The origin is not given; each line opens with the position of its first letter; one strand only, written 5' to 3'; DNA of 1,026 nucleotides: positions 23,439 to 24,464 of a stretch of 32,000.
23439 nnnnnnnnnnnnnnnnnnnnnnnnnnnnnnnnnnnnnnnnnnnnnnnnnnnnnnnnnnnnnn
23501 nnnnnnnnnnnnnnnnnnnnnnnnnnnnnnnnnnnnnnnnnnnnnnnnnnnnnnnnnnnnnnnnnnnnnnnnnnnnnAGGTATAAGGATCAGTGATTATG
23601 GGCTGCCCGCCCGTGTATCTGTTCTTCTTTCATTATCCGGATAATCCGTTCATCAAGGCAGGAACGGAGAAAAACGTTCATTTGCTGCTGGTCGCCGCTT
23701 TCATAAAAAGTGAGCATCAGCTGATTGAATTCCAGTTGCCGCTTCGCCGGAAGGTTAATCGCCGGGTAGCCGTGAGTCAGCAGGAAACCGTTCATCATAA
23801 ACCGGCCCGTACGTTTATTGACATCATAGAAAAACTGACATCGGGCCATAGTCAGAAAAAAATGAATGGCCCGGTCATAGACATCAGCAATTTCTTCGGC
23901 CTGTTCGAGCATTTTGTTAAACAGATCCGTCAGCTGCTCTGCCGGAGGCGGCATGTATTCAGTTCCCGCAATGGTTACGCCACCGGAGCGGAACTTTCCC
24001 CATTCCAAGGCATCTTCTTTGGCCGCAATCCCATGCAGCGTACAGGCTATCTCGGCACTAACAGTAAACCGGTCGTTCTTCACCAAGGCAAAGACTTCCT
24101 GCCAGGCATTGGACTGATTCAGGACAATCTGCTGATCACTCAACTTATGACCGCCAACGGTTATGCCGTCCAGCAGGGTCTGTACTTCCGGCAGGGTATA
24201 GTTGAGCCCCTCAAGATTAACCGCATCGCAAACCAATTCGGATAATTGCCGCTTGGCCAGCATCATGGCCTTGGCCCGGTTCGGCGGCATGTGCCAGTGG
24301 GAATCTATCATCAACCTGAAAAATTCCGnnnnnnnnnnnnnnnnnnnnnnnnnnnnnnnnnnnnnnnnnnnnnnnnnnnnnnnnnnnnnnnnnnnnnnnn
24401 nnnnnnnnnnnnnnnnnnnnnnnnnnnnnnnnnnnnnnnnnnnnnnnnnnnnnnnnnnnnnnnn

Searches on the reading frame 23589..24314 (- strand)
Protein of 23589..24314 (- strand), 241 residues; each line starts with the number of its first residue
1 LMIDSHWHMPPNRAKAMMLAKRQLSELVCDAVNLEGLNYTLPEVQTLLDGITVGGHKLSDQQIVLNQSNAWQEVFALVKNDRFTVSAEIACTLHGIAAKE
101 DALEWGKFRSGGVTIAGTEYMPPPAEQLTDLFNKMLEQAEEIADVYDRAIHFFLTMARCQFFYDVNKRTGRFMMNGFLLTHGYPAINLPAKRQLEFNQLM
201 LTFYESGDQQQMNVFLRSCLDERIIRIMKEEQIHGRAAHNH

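Call 68: search_protein_families(library=pfam, proteins=[window:23589-24314:-], max_evalue=0.00001)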
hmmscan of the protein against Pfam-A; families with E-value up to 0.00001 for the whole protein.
window:23589-24314:- (241 aa): 1 family
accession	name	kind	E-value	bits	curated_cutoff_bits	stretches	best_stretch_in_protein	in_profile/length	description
PF02661.23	Fic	-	6.9e-11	43.3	24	1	86-178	3-93/93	Fic/DOC family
